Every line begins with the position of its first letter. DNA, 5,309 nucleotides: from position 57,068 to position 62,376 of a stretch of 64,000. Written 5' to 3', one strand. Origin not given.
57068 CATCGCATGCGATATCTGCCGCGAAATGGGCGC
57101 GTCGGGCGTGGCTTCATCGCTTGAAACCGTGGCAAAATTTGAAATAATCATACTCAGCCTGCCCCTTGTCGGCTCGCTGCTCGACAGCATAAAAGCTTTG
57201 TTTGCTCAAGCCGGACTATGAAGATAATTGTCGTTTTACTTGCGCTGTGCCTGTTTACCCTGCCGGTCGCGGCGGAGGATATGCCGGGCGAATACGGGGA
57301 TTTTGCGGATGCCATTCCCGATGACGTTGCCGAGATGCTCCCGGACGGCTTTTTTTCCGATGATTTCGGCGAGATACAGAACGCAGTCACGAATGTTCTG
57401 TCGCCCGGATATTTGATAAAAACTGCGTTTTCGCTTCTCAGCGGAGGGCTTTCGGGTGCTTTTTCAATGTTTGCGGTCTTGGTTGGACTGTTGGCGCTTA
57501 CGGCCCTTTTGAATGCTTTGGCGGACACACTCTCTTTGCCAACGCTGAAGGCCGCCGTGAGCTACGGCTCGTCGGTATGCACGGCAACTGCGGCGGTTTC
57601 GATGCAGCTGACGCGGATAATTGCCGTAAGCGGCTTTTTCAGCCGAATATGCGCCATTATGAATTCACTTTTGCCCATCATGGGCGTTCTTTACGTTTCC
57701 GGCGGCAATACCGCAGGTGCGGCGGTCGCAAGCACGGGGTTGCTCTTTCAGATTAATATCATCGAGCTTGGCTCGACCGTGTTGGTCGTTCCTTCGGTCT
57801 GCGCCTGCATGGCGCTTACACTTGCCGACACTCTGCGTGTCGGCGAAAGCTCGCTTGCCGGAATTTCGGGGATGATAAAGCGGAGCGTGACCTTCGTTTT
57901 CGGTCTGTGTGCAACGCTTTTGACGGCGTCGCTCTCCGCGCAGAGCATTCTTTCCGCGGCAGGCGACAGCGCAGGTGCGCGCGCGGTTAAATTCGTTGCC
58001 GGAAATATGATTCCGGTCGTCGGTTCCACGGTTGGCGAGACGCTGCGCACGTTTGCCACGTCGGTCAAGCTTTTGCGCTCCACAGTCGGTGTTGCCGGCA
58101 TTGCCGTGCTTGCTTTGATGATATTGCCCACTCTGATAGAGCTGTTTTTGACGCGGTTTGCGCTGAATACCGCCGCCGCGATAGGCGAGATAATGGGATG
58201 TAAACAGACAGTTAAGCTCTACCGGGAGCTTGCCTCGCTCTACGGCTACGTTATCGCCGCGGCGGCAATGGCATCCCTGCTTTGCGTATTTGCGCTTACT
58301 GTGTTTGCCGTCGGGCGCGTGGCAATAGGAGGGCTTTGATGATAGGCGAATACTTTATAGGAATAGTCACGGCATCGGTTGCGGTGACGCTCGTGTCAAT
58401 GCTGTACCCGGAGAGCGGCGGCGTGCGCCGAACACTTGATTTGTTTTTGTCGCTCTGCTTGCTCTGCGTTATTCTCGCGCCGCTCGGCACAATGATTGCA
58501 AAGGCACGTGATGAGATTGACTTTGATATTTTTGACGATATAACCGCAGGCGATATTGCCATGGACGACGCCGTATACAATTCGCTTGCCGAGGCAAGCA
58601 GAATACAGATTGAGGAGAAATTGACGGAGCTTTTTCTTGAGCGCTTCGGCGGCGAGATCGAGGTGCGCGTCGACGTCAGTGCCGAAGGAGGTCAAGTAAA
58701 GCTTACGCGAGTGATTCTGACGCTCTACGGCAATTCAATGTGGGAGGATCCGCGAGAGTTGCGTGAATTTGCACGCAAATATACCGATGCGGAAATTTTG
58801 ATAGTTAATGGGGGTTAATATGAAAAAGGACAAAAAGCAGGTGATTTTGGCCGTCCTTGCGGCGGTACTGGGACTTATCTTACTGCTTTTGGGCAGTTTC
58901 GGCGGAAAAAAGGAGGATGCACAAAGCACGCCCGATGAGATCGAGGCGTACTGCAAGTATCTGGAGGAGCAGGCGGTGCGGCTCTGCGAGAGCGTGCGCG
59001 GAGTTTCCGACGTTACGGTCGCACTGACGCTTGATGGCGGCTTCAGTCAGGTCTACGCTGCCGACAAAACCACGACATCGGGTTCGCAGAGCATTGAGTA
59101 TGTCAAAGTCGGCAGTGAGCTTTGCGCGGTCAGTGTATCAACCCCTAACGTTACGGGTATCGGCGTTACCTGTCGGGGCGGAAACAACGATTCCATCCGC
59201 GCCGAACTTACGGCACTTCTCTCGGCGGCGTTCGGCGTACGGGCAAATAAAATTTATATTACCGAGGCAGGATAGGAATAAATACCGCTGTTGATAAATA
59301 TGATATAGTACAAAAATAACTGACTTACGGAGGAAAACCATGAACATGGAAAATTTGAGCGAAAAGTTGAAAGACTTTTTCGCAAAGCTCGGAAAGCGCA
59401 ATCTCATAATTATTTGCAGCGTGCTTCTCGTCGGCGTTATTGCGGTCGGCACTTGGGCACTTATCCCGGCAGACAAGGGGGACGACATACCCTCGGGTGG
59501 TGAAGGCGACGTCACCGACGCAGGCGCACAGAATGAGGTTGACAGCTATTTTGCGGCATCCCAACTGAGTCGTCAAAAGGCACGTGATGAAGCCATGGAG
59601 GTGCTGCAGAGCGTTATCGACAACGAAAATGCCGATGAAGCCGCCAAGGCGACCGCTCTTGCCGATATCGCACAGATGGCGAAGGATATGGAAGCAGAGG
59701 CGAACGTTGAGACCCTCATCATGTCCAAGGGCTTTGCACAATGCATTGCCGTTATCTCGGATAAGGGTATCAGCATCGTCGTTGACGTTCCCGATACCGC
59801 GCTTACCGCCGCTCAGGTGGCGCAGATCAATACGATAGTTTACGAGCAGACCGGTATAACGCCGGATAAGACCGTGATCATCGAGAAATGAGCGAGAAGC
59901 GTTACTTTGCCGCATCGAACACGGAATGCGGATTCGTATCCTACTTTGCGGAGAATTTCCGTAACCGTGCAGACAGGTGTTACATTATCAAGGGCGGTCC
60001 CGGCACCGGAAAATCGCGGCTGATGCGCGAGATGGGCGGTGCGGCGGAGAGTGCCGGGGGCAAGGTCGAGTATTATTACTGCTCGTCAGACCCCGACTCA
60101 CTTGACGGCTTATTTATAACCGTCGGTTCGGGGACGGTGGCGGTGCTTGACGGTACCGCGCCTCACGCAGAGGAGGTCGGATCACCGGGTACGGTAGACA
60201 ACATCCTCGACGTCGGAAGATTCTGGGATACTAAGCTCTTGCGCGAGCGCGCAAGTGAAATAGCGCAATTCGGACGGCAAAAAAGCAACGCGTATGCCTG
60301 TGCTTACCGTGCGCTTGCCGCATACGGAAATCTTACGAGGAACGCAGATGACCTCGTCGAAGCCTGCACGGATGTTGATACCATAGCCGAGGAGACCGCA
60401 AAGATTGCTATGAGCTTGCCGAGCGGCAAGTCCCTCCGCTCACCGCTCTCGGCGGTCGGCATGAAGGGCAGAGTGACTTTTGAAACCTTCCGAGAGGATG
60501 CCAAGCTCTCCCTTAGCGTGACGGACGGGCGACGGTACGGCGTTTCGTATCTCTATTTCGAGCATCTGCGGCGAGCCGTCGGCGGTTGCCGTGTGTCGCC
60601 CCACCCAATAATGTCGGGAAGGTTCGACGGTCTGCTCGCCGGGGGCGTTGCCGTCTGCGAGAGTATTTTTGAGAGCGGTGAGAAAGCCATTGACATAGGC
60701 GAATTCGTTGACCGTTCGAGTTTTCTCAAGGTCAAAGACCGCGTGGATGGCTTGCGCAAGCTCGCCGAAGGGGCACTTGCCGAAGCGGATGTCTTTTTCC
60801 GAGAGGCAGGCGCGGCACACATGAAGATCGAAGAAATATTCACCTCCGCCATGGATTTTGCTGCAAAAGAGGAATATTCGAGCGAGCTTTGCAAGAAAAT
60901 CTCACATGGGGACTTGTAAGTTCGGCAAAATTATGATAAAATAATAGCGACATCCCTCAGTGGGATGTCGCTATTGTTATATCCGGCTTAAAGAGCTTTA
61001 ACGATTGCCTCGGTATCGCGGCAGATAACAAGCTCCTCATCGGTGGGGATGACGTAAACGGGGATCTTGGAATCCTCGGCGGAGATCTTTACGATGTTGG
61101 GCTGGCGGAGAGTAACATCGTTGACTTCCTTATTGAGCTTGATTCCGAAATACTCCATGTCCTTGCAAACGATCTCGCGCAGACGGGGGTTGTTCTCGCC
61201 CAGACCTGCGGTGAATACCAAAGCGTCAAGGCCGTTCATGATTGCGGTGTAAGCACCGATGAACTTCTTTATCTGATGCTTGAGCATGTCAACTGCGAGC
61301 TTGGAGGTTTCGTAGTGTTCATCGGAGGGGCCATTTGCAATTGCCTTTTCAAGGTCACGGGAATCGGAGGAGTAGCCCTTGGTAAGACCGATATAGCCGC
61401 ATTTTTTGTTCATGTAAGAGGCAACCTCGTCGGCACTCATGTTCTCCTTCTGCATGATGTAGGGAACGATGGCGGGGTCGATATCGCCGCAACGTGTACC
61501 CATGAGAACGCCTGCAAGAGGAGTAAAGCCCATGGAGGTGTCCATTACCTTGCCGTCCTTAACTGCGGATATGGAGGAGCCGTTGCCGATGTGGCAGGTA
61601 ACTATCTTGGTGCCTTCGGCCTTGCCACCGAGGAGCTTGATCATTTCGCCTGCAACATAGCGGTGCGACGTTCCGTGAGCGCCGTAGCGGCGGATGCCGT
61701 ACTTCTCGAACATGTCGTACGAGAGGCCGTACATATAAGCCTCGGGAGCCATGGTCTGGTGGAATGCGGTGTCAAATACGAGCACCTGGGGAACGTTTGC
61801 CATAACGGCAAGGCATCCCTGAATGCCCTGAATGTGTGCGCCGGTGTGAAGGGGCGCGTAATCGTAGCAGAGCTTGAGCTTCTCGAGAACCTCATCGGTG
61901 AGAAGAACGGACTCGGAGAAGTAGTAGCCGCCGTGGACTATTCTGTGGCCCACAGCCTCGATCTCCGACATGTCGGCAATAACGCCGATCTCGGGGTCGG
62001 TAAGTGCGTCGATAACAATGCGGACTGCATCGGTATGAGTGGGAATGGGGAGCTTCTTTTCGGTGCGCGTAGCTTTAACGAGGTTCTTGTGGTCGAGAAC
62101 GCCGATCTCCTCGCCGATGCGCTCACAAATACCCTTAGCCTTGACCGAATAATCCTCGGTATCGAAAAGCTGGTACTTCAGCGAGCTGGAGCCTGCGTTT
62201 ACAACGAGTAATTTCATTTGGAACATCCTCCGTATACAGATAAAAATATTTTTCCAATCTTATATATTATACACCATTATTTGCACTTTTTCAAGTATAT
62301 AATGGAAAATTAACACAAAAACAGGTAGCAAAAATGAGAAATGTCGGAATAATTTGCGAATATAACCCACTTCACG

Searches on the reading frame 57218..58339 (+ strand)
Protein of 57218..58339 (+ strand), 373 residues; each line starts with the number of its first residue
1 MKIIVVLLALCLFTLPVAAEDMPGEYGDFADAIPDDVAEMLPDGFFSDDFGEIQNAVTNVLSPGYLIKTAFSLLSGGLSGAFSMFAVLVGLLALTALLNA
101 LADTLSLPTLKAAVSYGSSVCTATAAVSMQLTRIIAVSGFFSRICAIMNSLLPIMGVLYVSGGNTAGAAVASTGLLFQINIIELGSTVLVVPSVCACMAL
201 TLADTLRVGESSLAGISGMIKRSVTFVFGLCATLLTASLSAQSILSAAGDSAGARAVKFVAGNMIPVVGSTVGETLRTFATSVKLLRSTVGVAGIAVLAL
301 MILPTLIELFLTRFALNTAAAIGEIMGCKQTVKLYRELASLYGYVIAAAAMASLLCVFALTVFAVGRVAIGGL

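Call 5: search_protein_families(library=pfam, proteins=[window:57218-58339:+], max_evalue=0.001)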
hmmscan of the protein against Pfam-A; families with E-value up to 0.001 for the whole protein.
window:57218-58339:+ (373 aa): 1 family
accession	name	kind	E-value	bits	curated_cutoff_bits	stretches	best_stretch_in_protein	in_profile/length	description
PF09546.15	Spore_III_AE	-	3.6e-35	122.2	27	1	61-364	17-318/321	Stage III sporulation protein AE (spore_III_AE)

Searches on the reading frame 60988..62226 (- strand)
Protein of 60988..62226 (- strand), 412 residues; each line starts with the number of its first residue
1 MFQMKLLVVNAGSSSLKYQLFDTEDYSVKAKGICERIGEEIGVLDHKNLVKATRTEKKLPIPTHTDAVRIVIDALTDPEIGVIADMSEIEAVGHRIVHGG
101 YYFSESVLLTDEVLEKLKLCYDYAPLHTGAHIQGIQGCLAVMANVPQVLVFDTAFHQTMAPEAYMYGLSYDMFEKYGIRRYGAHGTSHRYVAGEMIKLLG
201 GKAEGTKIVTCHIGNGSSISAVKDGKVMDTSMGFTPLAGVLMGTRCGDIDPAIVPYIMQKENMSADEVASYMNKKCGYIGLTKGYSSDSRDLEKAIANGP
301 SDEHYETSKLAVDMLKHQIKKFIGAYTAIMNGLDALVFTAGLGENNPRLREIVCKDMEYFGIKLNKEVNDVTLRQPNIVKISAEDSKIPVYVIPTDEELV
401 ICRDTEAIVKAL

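Call 90: search_protein_families(library=pfam, proteins=[window:60988-62226:-], max_evalue=0.0001)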
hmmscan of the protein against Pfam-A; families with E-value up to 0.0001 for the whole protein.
window:60988-62226:- (412 aa): 1 family
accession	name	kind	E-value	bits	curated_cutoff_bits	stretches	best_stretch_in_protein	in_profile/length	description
PF00871.23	Acetate_kinase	-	6.1e-137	456.9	22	1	5-402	1-391/392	Acetokinase family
